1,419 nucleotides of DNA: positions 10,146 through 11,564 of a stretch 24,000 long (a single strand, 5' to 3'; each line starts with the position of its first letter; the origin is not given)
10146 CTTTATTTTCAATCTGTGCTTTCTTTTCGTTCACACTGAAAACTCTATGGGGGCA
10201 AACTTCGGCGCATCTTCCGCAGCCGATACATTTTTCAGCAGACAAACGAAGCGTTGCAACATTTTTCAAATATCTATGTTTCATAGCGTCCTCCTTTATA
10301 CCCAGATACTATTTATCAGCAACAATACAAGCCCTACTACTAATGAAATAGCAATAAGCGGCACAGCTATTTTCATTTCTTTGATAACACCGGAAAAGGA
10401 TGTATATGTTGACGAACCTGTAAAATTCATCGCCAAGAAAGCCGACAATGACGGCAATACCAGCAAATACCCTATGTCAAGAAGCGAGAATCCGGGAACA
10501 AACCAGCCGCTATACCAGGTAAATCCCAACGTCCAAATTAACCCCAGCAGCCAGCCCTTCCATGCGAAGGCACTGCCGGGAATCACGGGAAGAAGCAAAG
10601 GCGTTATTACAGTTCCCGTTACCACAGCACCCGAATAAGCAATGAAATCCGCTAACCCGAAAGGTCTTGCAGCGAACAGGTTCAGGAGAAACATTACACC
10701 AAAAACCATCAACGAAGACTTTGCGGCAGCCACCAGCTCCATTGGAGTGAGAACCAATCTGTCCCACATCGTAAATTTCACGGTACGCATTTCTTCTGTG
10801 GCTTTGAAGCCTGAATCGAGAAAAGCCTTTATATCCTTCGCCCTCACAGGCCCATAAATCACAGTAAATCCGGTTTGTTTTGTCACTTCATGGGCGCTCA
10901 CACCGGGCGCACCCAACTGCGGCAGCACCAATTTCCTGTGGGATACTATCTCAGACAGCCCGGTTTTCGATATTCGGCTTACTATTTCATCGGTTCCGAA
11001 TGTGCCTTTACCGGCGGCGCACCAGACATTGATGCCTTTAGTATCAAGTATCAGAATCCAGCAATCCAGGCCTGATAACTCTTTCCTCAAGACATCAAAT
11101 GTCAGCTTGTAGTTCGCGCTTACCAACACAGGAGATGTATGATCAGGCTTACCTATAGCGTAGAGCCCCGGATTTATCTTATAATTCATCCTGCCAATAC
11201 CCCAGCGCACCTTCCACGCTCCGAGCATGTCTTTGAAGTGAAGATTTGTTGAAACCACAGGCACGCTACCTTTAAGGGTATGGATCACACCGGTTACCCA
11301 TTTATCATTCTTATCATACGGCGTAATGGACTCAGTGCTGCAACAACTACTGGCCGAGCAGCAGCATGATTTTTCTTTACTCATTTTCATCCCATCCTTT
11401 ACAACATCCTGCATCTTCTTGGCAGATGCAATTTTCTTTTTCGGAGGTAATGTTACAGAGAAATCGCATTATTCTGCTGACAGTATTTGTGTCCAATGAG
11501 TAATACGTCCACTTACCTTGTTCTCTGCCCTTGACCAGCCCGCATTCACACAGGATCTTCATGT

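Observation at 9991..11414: Membrane-tethered Cys-ligated corrinoid protein plus thiol-tailed ferredoxin: an HgcA/HgcB mercury-methylation module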

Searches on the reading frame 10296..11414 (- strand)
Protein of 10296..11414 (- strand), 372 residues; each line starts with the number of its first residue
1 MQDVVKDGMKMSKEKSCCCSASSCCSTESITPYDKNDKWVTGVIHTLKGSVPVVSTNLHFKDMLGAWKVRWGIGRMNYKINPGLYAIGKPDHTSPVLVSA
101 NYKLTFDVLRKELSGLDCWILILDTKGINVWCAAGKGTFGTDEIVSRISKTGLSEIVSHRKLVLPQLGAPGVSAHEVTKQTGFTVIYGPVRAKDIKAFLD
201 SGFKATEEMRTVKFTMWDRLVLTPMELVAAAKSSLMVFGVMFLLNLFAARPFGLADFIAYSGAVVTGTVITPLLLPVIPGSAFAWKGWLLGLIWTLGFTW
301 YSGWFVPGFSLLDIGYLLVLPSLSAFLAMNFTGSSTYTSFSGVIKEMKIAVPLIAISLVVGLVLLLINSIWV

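Call 3: search_protein_families(library=ncbifam, proteins=[window:10296-11414:-], max_evalue=0.01)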
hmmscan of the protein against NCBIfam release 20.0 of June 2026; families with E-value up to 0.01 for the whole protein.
window:10296-11414:- (372 aa): 3 families
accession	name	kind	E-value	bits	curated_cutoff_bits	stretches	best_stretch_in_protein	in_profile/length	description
NF040863.1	HgcA_corrinoid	equivalog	2.1e-148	493.8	275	1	51-370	1-324/325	mercury methylation corrinoid protein HgcA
NF043039.1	HgcAB_like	equivalog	1.5e-64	218.8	285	1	76-335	12-276/350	HgcAB-like fusion protein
NF003195.0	PRK04165.1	equivalog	7.3e-25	87.7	306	1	76-201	320-445/450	acetyl-CoA decarbonylase/synthase complex subunit gamma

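Call 4: search_protein_families(library=pfam, proteins=[window:10296-11414:-], max_evalue=0.01)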
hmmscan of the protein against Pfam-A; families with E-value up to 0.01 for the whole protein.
window:10296-11414:- (372 aa): 1 family
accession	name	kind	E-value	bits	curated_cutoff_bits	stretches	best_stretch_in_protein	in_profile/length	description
PF03599.22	CdhD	-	2e-15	56.9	24.8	1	79-198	267-386/387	CO dehydrogenase/acetyl-CoA synthase delta subunit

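Call 6: search_solved_structures(query=window:10296-11414:-, max_evalue=0.01, show_alignments=2)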
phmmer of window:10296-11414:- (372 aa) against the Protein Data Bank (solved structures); distinct sequences matched with E-value up to 0.01: 4.
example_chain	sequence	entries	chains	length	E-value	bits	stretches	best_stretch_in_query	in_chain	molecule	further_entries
2h9a_A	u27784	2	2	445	2.1e-11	46.9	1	79-200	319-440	Carbon monoxide dehydrogenase corrinoid/iron-sulfur protein, gamma subunit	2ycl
4c1n_A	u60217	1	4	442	2.6e-11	46.7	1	79-200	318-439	CARBON MONOXIDE DEHYDROGENASE CORRINOID/IRON-SULFUR PROTEIN, GAMMA SUBUNIT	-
4djd_C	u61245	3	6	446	1.9e-09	40.5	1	75-200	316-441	Corrinoid/iron-sulfur protein large subunit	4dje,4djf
9fzy_F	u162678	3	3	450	2.2e-08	37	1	28-166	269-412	Corrinoid iron-sulfur protein large subunit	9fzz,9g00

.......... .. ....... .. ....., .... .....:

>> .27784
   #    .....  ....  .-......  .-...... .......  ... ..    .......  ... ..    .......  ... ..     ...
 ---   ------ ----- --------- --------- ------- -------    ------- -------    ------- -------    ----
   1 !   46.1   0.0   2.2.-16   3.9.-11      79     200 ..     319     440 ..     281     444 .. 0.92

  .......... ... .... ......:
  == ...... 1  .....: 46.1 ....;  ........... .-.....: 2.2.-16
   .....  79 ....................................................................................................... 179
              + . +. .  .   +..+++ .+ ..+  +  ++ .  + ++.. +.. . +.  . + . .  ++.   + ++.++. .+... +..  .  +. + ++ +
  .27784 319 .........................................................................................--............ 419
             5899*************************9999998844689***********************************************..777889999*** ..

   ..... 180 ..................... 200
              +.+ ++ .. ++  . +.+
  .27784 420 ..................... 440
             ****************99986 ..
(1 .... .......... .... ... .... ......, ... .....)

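Call 9: find_related_loci(query=window:10296-11414:-, collection=genome_contigs, flank=6000)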
Query window:10296-11414:- (372 aa) in genome_contigs; peptide patterns used: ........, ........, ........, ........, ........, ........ (x = any residue, [..] = any of these).
600 stretches matched a pattern (row limit reached: there are more); 579 encode a relative of the query (tblastn E <= 1e-3); the best 80 are kept; 80 distinct loci.
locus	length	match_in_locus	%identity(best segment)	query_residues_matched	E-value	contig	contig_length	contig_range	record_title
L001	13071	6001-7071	87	1-357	0e+0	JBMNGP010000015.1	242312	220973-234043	MAG: Desulfitobacteriia bacterium isolate SBF912LR0HQ0036 contig_33681, whole genome shotgun sequence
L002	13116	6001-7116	88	1-372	0e+0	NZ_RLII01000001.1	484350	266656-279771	Acetivibrio mesophilus strain N2K1 seq1, whole genome shotgun sequence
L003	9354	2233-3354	86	1-370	0e+0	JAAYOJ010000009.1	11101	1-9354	MAG: Peptococcaceae bacterium isolate AS21ysBPME_346 238588_AS21, whole genome shotgun sequence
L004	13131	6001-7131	81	1-370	0e+0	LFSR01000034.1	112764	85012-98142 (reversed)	MAG: Syntrophomonas sp. DTU018 scaffold952, whole genome shotgun sequence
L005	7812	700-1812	87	1-371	0e+0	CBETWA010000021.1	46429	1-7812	MAG TPA_asm: uncultured bacterium isolate SRR13515398_concoct_14 genome assembly, contig: ERZ25510404.69, whole genome s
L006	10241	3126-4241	85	1-372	0e+0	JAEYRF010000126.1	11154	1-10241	MAG: Bacillota bacterium isolate OH_CBB_50 k127_265029, whole genome shotgun sequence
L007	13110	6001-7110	86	1-370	0e+0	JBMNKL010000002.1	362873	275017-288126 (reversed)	MAG: Acetivibrionales bacterium isolate SBF912LR0HQ0016 contig_17804, whole genome shotgun sequence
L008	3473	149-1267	87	1-370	0e+0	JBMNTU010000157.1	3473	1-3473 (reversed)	MAG: Christensenellaceae bacterium isolate SBF912SR1HQ0046 scaffold_91769_c1, whole genome shotgun sequence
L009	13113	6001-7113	86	1-371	0e+0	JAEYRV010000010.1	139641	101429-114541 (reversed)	MAG: Bacillota bacterium isolate OH_CBB_73 k127_1071126, whole genome shotgun sequence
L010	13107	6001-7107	77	2-370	0e+0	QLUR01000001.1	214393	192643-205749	MAG: Bacillota bacterium isolate HKB214 DDT21_1, whole genome shotgun sequence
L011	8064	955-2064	79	1-370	0e+0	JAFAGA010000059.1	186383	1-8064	MAG: Bacillota bacterium isolate OH_SBlB_196 k127_1315538, whole genome shotgun sequence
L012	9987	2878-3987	78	1-370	0e+0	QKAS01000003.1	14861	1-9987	MAG: Clostridia bacterium isolate SZUA-378 scaffold_24807, whole genome shotgun sequence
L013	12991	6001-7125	86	1-370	0e+0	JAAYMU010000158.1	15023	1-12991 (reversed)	MAG: Peptococcaceae bacterium isolate AS20ysBPTH_5 86783_AS20, whole genome shotgun sequence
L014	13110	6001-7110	85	1-370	0e+0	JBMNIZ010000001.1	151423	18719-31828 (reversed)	MAG: Bacillota bacterium isolate SBF912LR0HQ0200 contig_30726, whole genome shotgun sequence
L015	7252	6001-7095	83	1-369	0e+0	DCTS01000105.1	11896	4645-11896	MAG TPA_asm: Lachnoclostridium sp. UBA1434 UBA1434_contig_23235, whole genome shotgun sequence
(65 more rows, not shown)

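Call 11: find_encoding_contigs(protein=window:10296-11414:-, flank=8000, max_places=6)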
Protein window:10296-11414:- (372 aa): no gene with exactly this product is on record in the collection.

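Call 20: find_homologous_proteins(query=window:10296-11414:-, max_evalue=1e-20)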
Query window:10296-11414:- (372 aa): 7999 proteins with E <= 1e-20 among 8000 candidates; the best 120 are listed.
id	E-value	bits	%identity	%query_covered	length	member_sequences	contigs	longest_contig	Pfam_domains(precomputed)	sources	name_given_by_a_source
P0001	1.8e-221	753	91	97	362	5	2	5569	PF03599.23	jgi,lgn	-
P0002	2.8e-221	753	90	99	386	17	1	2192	PF03599.23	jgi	jgi:hypothetical protein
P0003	2.7e-220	749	89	100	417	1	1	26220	PF03599.23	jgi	-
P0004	3.9e-220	749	90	99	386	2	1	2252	PF03599.23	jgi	jgi:hypothetical protein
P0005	1.9e-219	747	90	97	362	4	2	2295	PF03599.23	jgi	-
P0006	8.4e-219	744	89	99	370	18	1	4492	PF03599.23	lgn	-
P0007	6.9e-218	741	91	97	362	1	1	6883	PF03599.23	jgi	jgi:hypothetical protein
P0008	8.7e-218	741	90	97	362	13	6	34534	PF03599.23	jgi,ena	-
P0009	9.3e-218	741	89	98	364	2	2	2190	PF03599.23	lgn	-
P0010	3.8e-217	739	89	97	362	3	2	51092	PF03599.23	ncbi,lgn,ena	-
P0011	7.1e-217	738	90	97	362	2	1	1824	PF03599.23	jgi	-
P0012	1.8e-216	737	89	97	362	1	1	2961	PF03599.23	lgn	-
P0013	8.9e-216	734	89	97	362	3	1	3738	PF03599.23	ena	-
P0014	1.1e-215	734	89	97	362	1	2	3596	PF03599.23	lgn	-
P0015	6.8e-215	732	87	100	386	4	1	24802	PF03599.23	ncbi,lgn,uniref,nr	ncbi:carbon monoxide dehydrogenase [Acetivibrio straminisolvens JCM 21531]|uniref:Carbon monoxide de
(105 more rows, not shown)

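Call 40: find_encoding_contigs(protein=window:10296-11384:-, flank=8000, max_places=8)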
Protein window:10296-11384:- (362 aa): 1 contig read that carries it; 1 place shown.
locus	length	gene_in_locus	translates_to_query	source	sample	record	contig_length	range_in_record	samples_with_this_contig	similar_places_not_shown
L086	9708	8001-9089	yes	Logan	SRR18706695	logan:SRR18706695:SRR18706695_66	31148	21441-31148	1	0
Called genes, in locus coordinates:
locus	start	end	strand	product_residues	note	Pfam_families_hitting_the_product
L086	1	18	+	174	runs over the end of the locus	PF02572:CobA_CobO_BtuR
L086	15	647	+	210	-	PF02570:CbiC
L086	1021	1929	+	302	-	PF01497:Peripla_BP_2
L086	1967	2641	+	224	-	PF01032:FecCD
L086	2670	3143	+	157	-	PF00005:ABC_tran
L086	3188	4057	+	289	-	PF04909:Amidohydro_2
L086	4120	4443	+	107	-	PF12953:DUF3842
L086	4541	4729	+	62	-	PF10133:CooT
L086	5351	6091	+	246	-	PF00072:Response_reg, PF04397:LytTR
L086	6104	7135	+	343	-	PF14689:SPOB_a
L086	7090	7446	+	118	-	PF02518:HATPase_c, PF14501:HATPase_c_5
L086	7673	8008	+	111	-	PF12840:HTH_20 (weak), PF01022:HTH_5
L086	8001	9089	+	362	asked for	PF03599:CdhD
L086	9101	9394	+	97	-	PF25160:LdpA_Fe-S-bd (weak), PF00037:Fer4, PF12797:Fer4_2 (weak), PF13237:Fer4_10, PF14697:Fer4_21, PF12837:Fer4_6 (weak), PF12838:Fer4_7, PF13187:Fer4_9, +5 more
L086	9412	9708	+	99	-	?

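Call 41: list_cluster_members(proteins=[window:10296-11384:-, window:9991-10284:-, window:19888-21390:-])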
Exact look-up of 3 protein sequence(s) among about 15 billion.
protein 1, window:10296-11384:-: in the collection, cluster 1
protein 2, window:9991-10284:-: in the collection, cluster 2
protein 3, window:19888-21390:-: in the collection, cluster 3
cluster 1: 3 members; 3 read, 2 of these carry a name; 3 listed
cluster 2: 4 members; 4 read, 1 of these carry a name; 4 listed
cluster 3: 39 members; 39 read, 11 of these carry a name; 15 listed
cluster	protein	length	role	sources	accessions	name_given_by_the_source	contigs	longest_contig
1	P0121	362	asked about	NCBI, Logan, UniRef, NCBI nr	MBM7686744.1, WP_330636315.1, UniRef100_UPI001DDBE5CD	mercury methylation corrinoid protein HgcA [Defluviitalea raffinosedens] | mercury methylation corrinoid protein HgcA n=1 Tax=Defluviitalea raffinosedens ... | hypothetical protein [Defluviitalea raffinosedens]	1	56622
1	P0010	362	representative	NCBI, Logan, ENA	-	-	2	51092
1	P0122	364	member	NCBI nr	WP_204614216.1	mercury methylation corrinoid protein HgcA [Defluviitalea raffinosedens]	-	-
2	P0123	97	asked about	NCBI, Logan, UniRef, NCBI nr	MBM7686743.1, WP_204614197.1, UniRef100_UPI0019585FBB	mercury methylation ferredoxin HgcB [Defluviitalea raffinosedens] | mercury methylation ferredoxin HgcB n=1 Tax=Defluviitalea raffinosedens TaxID=1450156 ...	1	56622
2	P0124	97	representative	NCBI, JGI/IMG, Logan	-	-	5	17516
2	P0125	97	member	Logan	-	-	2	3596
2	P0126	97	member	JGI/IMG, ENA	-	-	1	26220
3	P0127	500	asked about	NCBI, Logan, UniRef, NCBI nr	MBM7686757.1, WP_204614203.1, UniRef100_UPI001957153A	cobyric acid synthase [Defluviitalea raffinosedens] | cobyric acid synthase n=1 Tax=Defluviitalea raffinosedens TaxID=1450156 ...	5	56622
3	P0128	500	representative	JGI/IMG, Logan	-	-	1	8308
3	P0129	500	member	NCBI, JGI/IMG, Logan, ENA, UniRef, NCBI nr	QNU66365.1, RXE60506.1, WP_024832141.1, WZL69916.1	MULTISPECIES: cobyric acid synthase [Clostridia] | adenosylcobyric acid synthase | Cobyric acid synthase n=3 Tax=Clostridia TaxID=186801 RepID=A0A4U7JCB5_9FIRM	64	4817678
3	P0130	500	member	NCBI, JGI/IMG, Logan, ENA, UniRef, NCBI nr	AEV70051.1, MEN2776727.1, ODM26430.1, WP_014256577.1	cobyric acid synthase [Acetivibrio clariflavus] | adenosylcobyric acid synthase | Cobyric acid synthase n=1 Tax=Acetivibrio clariflavus (strain DSM 19732 / NBRC 101661 / ...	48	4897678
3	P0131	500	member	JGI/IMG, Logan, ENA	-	adenosylcobyric acid synthase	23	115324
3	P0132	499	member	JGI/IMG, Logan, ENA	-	adenosylcobyric acid synthase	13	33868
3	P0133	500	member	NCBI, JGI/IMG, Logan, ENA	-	adenosylcobyric acid synthase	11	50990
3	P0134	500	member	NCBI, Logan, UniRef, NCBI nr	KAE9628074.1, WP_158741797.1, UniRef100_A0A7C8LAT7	cobyric acid synthase [Defluviitalea raffinosedens] | Cobyric acid synthase n=1 Tax=Defluviitalea raffinosedens TaxID=1450156 ...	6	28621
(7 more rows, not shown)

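Call 60: predict_structure(alignment_id=A1)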
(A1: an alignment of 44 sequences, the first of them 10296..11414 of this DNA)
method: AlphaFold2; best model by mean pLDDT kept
length: 372 residues; sequences in the alignment: 44
mean_pLDDT: 48.2   pTM: 0.36
mean pLDDT of the five models: 48.2, 47.3, 41.5, 41.1, 39.4
residues with pLDDT >= 90: 0; 70-90: 47; 50-70: 100; < 50: 225
segments of 3 or more residues with pLDDT < 50: 1-139, 155-159, 165-171, 188-235, 333-350
pLDDT, mean of each block of 10 residues (from residue 1): 27 29 34 33 39 38 31 28 39 40 40 42 33 32 59 47 45 62 54 45 38 34 36 48 54 73 73 60 69 83 67 73 69 40 42 59 66 52
secondary structure, 60 per line:
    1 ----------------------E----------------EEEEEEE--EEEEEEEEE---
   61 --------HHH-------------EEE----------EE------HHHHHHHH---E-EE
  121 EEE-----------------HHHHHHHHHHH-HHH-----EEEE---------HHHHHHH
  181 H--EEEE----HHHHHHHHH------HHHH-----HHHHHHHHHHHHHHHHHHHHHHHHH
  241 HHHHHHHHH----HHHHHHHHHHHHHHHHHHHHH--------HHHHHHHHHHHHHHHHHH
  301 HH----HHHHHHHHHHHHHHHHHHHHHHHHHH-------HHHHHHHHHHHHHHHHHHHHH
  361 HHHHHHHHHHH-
elements in order: E40-46 E49-57 E85-87 H106-113 E119-123 H141-151 E161-164 H174-181 E184-187 H192-200 H207-210 H216-249 H254-274 H283-302 H307-332 H340-371

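Call 64: find_homologous_proteins(query=A3, max_evalue=1e-20)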
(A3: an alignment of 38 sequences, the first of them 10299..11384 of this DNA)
Query A3 (38 sequences) (362 aa, profile of the alignment): 8000 proteins with E <= 1e-20 among 8000 candidates; the best 120 are listed.
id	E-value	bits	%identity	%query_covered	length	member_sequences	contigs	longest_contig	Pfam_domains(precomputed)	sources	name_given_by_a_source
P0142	6.3e-184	629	68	99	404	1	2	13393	PF03599.23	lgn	-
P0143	6.7e-184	629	67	99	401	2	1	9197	PF03599.23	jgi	-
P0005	3.0e-183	627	90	100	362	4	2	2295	PF03599.23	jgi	-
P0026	3.2e-183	627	87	100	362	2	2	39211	PF03599.23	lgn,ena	-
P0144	4.1e-183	626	67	99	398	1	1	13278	PF03599.23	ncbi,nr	ncbi:MAG: mercury methylation corrinoid protein HgcA [Bacillota bacterium]|nr:mercury methylation co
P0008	6.6e-183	626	90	100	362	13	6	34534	PF03599.23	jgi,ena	-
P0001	1.2e-182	625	91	100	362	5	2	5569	PF03599.23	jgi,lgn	-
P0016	1.3e-182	625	87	99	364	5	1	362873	PF03599.23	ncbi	ncbi:MAG: mercury methylation corrinoid protein HgcA [Acetivibrionales bacterium]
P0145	1.4e-182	625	68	99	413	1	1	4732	PF03599.23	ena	-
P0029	2.7e-182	624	85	100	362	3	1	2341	PF03599.23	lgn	-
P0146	2.9e-182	624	66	100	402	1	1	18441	PF03599.23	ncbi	ncbi:MAG: mercury methylation corrinoid protein HgcA [Deltaproteobacteria bacterium]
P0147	4.2e-182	623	66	99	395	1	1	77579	PF03599.23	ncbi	ncbi:MAG: mercury methylation corrinoid protein HgcA [Ignavibacteriales bacterium]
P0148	4.7e-182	623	68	99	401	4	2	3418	PF03599.23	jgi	-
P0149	5.4e-182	623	65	99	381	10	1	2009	PF03599.23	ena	-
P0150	6.2e-182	623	70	99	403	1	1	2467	PF03599.23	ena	-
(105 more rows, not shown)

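Call 68: search_solved_structures(query=A4, max_evalue=0.001, show_alignments=1)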
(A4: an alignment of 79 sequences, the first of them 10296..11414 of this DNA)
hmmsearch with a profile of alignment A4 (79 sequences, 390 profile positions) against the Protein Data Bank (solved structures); distinct sequences matched with E-value up to 0.001: 4.
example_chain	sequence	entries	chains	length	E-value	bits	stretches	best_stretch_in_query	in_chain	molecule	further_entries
4djd_C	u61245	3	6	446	9.4e-12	47.6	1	94-217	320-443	Corrinoid/iron-sulfur protein large subunit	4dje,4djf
2h9a_A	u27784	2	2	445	2e-10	43.2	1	94-217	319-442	Carbon monoxide dehydrogenase corrinoid/iron-sulfur protein, gamma subunit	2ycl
4c1n_A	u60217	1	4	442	2.7e-10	42.8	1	94-216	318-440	CARBON MONOXIDE DEHYDROGENASE CORRINOID/IRON-SULFUR PROTEIN, GAMMA SUBUNIT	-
9fzy_F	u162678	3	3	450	4.4e-07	32.2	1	94-181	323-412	Corrinoid iron-sulfur protein large subunit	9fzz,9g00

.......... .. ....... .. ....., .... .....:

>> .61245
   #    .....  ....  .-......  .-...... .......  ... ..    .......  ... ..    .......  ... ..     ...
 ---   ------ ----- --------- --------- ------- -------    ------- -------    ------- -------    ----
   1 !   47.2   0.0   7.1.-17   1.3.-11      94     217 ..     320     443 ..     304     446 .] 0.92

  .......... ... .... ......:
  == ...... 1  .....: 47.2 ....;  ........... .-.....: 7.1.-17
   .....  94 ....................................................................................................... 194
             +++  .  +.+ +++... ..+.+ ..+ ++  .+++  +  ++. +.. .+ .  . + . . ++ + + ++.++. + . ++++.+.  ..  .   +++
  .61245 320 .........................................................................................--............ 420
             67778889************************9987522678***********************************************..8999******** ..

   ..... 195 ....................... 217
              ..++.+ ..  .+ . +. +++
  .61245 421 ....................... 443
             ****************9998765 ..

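Call 70: predict_structure(alignment_id=A4)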
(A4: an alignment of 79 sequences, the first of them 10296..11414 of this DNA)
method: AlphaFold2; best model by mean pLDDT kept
length: 372 residues; sequences in the alignment: 79
mean_pLDDT: 76.4   pTM: 0.65
mean pLDDT of the five models: 76.4, 76.3, 76.1, 74.2, 73.9
residues with pLDDT >= 90: 82; 70-90: 182; 50-70: 67; < 50: 41
segments of 3 or more residues with pLDDT < 50: 1-24, 127-137, 334-339
pLDDT, mean of each block of 10 residues (from residue 1): 36 40 59 88 91 90 74 66 94 91 79 92 63 46 89 93 72 85 87 86 84 66 65 79 68 81 87 75 82 91 73 85 84 49 70 87 81 70
secondary structure, 60 per line:
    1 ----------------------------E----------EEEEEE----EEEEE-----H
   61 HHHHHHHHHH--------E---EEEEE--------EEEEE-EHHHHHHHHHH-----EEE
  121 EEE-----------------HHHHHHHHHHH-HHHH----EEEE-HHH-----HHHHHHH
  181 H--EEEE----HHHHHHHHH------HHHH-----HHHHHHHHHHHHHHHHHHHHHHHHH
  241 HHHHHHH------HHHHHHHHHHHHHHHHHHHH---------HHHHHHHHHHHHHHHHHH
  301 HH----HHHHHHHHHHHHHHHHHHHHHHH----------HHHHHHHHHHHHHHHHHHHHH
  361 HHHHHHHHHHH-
elements in order: E40-45 E50-54 H60-70 E83-87 E96-100 H103-112 E118-123 H141-151 H153-156 E161-164 H174-181 E184-187 H192-200 H207-210 H216-247 H254-273 H283-302 H307-329 H340-371
